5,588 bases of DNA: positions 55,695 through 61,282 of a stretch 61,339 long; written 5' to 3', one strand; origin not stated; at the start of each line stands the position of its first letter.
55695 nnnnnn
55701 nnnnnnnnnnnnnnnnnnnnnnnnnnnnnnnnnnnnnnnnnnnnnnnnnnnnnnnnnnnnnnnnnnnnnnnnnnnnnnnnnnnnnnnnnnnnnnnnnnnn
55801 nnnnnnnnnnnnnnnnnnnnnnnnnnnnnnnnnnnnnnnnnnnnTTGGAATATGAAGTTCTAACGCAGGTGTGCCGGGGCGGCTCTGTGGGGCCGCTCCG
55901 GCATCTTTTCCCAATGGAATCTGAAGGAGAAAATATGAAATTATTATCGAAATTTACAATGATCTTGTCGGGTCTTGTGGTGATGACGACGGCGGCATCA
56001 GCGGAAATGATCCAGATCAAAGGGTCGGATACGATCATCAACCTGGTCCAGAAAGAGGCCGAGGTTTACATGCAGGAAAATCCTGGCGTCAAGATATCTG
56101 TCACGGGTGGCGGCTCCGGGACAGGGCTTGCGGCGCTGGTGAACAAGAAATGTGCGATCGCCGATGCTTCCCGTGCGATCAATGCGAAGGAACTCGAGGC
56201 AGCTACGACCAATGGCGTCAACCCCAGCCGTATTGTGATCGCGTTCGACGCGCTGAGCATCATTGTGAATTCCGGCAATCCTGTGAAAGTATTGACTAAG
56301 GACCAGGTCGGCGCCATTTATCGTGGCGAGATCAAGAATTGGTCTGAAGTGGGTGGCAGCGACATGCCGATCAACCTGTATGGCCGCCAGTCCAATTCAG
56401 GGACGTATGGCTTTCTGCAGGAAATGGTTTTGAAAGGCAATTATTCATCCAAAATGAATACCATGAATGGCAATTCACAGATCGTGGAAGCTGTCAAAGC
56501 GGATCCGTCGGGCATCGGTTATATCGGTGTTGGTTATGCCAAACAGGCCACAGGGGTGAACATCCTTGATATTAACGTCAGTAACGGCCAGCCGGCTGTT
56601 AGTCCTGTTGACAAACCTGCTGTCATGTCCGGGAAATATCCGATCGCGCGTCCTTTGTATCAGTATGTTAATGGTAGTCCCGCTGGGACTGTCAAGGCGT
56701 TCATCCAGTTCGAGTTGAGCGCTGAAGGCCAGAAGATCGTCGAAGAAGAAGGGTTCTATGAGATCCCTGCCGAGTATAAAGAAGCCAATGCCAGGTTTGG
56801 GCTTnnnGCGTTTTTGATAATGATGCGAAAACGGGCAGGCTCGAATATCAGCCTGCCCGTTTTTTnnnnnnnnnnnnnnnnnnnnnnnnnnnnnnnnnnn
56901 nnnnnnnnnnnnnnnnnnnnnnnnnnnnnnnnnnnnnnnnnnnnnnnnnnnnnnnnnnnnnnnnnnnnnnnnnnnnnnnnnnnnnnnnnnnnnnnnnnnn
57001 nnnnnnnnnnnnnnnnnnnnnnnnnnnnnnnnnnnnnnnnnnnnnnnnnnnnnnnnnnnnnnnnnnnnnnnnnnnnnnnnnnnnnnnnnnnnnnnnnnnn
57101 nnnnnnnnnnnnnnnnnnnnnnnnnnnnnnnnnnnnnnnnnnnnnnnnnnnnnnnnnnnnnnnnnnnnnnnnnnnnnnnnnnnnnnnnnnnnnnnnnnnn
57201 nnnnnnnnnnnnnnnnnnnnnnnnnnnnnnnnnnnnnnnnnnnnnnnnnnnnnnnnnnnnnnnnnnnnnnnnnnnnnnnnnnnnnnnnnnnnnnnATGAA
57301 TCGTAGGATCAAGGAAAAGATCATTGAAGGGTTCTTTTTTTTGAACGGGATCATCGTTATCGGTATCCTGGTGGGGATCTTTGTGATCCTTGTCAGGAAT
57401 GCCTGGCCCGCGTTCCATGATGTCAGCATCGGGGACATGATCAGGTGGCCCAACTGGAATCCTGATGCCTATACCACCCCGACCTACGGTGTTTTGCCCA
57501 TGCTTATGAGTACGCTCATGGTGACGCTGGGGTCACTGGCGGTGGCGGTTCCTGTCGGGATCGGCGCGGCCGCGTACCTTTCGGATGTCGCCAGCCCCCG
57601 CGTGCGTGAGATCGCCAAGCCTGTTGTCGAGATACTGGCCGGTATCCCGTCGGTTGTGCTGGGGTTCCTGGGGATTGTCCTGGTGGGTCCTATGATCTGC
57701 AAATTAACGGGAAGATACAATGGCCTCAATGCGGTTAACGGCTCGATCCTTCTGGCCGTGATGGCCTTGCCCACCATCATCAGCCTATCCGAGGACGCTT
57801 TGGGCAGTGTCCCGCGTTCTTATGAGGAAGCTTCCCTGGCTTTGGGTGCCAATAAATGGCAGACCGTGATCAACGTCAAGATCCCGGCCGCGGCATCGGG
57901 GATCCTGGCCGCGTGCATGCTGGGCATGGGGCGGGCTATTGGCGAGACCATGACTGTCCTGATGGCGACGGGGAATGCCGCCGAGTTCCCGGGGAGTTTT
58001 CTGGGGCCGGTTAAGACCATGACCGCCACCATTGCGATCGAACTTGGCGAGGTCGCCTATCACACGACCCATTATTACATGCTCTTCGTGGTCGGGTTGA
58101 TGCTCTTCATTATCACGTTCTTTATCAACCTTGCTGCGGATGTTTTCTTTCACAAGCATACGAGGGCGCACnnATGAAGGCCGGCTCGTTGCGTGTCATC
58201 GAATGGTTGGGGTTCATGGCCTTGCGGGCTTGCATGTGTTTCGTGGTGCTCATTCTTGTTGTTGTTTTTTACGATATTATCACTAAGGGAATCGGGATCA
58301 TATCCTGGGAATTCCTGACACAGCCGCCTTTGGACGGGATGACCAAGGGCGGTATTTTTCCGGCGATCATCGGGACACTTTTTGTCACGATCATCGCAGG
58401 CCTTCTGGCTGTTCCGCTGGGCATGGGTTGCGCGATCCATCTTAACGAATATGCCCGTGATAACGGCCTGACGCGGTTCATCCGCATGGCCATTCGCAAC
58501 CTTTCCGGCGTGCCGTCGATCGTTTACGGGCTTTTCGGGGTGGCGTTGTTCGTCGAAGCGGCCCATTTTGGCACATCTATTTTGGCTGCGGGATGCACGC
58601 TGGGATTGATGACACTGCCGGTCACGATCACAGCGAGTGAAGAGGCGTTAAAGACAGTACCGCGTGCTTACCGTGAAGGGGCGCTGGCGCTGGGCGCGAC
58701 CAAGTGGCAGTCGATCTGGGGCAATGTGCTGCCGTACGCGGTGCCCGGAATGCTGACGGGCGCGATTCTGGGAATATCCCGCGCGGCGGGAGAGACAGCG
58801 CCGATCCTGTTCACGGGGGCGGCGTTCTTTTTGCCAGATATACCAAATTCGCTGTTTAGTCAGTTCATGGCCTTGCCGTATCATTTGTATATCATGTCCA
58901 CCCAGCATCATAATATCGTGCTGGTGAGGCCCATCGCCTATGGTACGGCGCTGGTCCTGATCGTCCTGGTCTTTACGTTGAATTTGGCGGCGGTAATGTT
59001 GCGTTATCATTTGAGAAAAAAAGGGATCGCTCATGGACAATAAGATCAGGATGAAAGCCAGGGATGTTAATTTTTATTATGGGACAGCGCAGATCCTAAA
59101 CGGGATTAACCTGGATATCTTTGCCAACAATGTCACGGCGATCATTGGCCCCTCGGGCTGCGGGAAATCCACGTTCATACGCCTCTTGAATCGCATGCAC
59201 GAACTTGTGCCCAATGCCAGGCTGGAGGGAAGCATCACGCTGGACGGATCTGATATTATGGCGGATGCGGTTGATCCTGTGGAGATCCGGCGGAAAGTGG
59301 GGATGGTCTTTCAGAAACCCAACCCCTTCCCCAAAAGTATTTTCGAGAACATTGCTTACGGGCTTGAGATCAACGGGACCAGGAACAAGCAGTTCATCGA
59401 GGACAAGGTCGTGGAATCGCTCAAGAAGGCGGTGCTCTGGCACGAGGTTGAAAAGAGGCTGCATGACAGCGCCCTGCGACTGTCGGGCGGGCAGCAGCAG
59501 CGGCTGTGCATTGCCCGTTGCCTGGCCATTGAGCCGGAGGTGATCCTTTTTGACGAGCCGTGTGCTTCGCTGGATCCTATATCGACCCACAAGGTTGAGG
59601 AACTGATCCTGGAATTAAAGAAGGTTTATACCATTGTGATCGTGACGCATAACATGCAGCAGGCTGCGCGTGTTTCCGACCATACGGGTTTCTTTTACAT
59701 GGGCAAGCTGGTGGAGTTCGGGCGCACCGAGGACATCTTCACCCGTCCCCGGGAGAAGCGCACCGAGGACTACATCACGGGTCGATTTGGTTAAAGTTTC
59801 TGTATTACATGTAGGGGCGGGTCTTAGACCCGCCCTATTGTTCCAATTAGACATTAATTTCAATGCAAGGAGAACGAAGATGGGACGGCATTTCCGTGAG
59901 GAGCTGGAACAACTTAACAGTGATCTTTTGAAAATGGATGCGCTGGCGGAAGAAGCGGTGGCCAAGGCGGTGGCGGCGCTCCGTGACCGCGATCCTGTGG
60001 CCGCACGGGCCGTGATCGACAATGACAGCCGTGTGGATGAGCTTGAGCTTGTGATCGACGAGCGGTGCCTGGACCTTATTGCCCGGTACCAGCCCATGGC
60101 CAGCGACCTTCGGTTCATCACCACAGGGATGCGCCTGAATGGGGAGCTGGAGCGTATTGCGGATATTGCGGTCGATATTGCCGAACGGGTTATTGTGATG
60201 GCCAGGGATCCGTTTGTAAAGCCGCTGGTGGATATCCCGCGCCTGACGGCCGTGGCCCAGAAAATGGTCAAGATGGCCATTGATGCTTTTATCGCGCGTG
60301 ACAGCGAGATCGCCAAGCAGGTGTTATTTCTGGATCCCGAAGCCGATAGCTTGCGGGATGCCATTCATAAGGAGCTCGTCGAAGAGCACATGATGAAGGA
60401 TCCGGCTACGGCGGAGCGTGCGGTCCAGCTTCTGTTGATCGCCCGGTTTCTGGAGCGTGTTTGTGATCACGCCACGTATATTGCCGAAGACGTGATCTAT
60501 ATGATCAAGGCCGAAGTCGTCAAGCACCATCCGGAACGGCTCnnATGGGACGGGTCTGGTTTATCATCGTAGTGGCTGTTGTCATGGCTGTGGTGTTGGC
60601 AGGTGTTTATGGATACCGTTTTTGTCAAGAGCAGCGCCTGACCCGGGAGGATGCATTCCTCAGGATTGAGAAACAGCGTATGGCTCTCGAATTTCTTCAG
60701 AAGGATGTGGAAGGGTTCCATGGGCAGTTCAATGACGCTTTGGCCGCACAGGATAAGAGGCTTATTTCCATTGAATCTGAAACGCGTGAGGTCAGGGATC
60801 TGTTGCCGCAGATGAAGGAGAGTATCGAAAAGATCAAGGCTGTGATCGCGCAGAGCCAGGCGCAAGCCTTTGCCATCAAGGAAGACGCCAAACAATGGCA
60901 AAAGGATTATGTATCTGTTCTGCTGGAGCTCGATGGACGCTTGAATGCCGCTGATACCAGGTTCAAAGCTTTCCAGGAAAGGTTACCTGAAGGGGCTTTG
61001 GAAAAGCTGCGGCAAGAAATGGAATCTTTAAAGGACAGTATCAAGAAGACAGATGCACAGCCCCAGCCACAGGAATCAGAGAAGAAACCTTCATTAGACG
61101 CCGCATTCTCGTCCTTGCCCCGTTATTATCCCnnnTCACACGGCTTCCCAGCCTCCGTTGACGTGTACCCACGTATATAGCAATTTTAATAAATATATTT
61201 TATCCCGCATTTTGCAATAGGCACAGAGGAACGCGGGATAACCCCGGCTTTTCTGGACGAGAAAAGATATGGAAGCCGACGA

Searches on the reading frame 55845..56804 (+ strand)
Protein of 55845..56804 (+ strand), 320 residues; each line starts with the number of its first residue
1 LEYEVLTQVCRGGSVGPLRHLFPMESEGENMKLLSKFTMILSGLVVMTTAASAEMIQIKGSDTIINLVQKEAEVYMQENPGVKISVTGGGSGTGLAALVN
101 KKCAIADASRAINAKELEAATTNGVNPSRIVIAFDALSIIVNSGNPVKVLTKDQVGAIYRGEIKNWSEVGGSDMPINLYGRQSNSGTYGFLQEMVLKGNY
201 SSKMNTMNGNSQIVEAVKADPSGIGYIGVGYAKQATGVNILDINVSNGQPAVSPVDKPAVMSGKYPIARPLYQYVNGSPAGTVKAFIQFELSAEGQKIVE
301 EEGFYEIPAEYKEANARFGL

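Call 6: search_protein_families(library=pfam, proteins=[window:55845-56804:+], max_evalue=0.01)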
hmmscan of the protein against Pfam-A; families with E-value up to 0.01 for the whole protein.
window:55845-56804:+ (320 aa): 4 families
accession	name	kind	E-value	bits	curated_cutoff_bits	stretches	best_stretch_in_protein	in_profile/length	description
PF12849.12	PBP_like_2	-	6.6e-44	151.1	27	1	49-294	5-267/267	PBP superfamily domain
PF12727.12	PBP_like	-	3.3e-12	46.4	27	1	74-241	3-164/193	PBP superfamily domain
PF13531.11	SBP_bac_11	-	3e-09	37.4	25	1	63-304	8-226/227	Bacterial extracellular solute-binding protein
PF01547.30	SBP_bac_1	-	2.2e-06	28.3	26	1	187-297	191-307/307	Bacterial extracellular solute-binding protein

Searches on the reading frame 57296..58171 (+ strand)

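Call 6: search_protein_families(library=pfam, proteins=[window:57296-58171:+], max_evalue=0.01)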
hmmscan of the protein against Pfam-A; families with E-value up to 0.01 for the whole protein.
window:57296-58171:+ (292 aa): 1 family
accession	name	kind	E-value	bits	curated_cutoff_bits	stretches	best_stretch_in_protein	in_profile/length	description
PF00528.27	BPD_transp_1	-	7.6e-18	65.3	26.4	1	85-284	2-178/184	Binding-protein-dependent transport system inner membrane component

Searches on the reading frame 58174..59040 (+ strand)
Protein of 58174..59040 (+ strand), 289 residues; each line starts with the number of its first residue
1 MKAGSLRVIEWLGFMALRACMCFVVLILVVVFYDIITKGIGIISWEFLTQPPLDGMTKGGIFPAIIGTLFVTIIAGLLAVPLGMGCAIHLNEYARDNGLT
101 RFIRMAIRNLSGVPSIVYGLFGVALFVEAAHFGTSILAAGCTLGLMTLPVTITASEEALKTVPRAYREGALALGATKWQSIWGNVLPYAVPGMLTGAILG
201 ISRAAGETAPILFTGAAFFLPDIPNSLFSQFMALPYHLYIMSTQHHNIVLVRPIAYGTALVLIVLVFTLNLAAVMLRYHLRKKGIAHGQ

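Call 6: search_protein_families(library=pfam, proteins=[window:58174-59040:+], max_evalue=0.01)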
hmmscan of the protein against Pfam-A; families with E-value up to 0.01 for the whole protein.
window:58174-59040:+ (289 aa): 1 family
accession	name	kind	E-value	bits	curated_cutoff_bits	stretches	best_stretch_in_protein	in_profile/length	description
PF00528.27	BPD_transp_1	-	7.6e-20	71.8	26.4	1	80-281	2-179/184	Binding-protein-dependent transport system inner membrane component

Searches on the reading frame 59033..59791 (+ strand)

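Call 6: search_protein_families(library=pfam, proteins=[window:59033-59791:+], max_evalue=0.01)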
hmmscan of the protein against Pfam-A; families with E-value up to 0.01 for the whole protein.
window:59033-59791:+ (253 aa): 9 families
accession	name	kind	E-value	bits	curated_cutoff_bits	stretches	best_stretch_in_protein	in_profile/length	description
PF00005.33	ABC_tran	-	9.6e-30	104.4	25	1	22-178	1-137/137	ABC transporter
PF13304.12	AAA_21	-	2.5e-09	38.1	27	2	34-58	1-25/304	AAA domain, putative AbiEii toxin, Type IV TA system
PF02463.25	SMC_N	-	3.4e-08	33.6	40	1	30-221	22-212/220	RecF/RecN/SMC N terminal domain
PF13401.12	AAA_22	-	8e-05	23.4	27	1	33-146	6-82/130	AAA domain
PF03215.21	Rad17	-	0.00065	20.1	23.8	1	31-58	44-71/186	Rad17 P-loop domain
PF20703.3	nSTAND1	-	0.0017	18.5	27.1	1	8-50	9-51/379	Novel STAND NTPase 1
PF03193.22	RsgA_GTPase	-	0.0022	18.3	30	1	30-55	104-129/174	RsgA GTPase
PF13555.12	AAA_29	-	0.003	17.7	27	1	28-49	18-39/61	P-loop containing region of AAA domain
PF13476.12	AAA_23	-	0.0046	18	27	1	30-51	17-38/201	AAA domain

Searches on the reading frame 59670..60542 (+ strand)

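Call 83: search_protein_families(library=pfam, proteins=[window:59670-60542:+], max_evalue=0.001)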
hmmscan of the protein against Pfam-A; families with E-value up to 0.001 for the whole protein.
window:59670-60542:+ (291 aa): 1 family
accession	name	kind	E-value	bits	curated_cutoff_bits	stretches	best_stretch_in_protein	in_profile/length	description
PF01895.24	PhoU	-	5.1e-41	139.4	23.5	2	86-174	1-89/89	PhoU domain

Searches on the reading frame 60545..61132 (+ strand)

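Call 83: search_protein_families(library=pfam, proteins=[window:60545-61132:+], max_evalue=0.001)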
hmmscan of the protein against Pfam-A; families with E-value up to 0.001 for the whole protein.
window:60545-61132:+ (196 aa): 1 family
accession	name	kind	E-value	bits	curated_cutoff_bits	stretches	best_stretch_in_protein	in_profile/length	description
PF06160.17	EzrA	-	9.9e-05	21.3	39.6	1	61-168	98-205/557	Septation ring formation regulator, EzrA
